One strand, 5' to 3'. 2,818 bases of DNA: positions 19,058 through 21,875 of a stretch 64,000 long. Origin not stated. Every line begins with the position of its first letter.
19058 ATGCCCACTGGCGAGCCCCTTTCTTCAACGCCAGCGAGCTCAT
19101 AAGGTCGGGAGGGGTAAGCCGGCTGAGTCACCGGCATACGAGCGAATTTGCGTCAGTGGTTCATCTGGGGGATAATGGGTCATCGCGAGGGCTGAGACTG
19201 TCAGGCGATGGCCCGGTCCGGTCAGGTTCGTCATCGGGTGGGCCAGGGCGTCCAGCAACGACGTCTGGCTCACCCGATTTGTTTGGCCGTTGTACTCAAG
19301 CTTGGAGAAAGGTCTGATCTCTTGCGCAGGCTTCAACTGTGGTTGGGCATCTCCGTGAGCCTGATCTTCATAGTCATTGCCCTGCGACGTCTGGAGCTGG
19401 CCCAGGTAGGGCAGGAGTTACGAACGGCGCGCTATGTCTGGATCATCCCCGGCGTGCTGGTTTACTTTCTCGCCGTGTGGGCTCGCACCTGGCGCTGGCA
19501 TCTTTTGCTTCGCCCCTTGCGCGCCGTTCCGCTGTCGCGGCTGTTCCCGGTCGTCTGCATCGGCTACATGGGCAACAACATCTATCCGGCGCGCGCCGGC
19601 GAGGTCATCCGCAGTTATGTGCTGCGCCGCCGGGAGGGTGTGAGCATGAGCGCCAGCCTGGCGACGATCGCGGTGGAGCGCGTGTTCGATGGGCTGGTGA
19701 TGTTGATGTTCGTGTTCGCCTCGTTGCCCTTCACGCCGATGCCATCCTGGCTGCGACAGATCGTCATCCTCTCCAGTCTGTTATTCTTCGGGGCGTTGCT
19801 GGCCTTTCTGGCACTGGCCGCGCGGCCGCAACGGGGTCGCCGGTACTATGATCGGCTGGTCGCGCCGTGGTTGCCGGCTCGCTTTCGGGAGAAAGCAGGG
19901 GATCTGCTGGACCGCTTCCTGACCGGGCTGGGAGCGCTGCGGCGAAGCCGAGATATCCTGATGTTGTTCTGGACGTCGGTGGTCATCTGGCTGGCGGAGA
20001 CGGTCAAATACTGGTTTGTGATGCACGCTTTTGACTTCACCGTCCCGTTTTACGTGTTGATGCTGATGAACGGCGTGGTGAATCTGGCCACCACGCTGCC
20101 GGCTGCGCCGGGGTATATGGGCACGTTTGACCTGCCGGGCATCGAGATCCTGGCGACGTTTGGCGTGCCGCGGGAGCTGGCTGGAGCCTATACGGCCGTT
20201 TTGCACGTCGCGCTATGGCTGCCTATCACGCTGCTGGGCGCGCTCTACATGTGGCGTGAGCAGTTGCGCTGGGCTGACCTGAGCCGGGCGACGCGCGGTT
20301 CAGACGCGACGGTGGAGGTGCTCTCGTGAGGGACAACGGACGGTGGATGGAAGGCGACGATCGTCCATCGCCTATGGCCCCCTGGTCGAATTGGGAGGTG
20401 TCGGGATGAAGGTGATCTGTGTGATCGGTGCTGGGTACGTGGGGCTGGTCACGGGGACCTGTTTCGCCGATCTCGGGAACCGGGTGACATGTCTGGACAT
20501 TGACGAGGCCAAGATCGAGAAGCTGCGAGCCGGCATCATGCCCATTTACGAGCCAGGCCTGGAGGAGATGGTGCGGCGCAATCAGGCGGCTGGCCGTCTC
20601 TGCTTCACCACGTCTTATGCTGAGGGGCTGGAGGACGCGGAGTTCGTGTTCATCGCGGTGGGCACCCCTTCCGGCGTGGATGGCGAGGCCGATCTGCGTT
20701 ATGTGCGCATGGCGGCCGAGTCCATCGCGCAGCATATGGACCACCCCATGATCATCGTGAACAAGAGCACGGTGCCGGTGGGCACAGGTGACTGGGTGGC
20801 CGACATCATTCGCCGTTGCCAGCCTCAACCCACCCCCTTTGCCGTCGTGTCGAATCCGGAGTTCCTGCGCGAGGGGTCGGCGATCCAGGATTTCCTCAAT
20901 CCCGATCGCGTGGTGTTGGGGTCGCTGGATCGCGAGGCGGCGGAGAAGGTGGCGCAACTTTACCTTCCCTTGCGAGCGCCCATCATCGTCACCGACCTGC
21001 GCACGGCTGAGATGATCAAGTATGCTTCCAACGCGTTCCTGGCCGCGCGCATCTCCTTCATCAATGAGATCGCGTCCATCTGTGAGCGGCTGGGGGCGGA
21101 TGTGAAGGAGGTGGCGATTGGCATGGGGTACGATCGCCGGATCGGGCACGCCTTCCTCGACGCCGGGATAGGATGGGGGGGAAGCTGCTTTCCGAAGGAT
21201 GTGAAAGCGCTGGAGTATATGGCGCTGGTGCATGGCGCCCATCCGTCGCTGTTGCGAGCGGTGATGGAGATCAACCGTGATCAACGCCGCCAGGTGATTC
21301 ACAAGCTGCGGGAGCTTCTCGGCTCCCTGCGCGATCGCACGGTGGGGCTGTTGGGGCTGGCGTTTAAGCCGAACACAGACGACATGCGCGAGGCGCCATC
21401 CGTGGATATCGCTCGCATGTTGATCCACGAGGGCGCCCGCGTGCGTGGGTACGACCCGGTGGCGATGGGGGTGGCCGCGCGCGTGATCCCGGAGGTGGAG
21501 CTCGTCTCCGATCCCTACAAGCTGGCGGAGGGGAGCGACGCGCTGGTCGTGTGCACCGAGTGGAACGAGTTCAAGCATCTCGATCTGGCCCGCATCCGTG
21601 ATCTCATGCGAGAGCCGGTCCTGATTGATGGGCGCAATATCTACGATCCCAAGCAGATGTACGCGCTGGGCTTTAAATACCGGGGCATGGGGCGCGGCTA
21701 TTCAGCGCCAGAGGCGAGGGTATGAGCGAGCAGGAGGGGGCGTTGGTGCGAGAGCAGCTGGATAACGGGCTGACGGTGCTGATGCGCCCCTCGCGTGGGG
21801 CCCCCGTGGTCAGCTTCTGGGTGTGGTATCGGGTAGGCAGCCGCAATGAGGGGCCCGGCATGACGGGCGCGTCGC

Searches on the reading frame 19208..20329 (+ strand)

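Call 87: search_protein_families(library=pfam, proteins=[window:19208-20329:+], max_evalue=0.00001)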
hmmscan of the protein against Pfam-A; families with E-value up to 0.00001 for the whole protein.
window:19208-20329:+ (373 aa): 1 family
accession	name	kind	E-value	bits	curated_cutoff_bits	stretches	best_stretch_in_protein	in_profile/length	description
PF03706.18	LPG_synthase_TM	-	2.4e-53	182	33.4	1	45-344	2-302/302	Lysylphosphatidylglycerol synthase TM region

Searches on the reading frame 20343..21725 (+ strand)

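Call 87: search_protein_families(library=pfam, proteins=[window:20343-21725:+], max_evalue=0.00001)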
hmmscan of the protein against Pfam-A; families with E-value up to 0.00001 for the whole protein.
window:20343-21725:+ (460 aa): 3 families
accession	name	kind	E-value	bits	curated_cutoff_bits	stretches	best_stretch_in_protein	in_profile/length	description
PF03721.20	UDPG_MGDP_dh_N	-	9.4e-65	218.1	27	1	25-205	3-186/187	UDP-glucose/GDP-mannose dehydrogenase family, NAD binding domain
PF00984.24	UDPG_MGDP_dh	-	3.7e-37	126.8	25.4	1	220-312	1-93/94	UDP-glucose/GDP-mannose dehydrogenase family, central domain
PF03720.21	UDPG_MGDP_dh_C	-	1.3e-34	119.1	30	1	336-436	2-103/103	UDP-glucose/GDP-mannose dehydrogenase family, UDP binding domain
